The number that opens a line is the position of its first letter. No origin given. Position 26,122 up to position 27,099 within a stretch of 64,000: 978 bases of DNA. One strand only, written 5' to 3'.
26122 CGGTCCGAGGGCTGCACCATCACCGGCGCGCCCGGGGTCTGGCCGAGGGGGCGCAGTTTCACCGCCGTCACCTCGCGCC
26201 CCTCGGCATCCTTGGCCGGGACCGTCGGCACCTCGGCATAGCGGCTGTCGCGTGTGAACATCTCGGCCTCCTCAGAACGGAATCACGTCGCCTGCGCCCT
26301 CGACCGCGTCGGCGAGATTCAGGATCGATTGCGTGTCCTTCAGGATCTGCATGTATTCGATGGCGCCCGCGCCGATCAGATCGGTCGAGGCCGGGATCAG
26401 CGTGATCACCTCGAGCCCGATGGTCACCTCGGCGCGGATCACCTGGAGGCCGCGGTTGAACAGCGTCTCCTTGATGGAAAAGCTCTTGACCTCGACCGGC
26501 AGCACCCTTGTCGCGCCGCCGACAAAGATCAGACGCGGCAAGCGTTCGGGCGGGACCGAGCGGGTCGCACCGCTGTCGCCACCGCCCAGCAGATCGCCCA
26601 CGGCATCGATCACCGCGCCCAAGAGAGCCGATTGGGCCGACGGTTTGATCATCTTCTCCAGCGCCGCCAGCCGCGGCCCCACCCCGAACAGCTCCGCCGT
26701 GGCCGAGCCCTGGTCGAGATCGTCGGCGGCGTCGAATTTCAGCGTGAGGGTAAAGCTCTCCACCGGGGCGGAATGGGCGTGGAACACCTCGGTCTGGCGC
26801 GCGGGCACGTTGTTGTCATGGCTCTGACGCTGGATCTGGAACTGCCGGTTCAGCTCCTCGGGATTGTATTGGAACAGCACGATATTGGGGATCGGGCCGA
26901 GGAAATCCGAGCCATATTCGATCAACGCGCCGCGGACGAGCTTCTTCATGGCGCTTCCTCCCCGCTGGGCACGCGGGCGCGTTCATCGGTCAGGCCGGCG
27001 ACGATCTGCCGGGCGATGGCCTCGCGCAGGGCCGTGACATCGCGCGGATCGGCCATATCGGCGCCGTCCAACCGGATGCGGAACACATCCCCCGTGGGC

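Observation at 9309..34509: Complete 18-gene contractile injection system operon with P2/pyocin-like gene order plus eCIS hallmarks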

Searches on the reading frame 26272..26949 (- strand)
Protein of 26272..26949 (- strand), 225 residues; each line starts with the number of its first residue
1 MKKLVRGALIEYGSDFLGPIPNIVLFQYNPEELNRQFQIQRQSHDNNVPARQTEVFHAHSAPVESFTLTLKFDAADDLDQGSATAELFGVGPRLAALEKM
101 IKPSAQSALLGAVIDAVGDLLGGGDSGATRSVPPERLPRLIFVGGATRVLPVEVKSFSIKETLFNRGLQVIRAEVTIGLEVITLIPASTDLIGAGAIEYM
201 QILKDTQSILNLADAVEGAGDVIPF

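Call 5: search_protein_families(library=pfam, proteins=[window:26272-26949:-], max_evalue=0.01)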
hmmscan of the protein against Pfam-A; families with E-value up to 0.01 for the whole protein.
window:26272-26949:- (225 aa): 1 family
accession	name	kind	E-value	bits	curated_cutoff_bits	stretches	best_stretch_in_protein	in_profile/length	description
PF19266.4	CIS_tube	-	0.00035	20.8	27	0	26-78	25-75/158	Contractile injection system tube protein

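Call 12: search_protein_families(library=ncbifam, proteins=[window:26272-26949:-], max_evalue=0.01)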
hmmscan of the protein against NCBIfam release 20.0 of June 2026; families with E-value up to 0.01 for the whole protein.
window:26272-26949:- (225 aa): 0 families

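Call 45: search_protein_families(library=phrogs, proteins=[window:26272-26949:-], max_evalue=0.01)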
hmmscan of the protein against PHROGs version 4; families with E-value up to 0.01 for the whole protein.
window:26272-26949:- (225 aa): 0 families
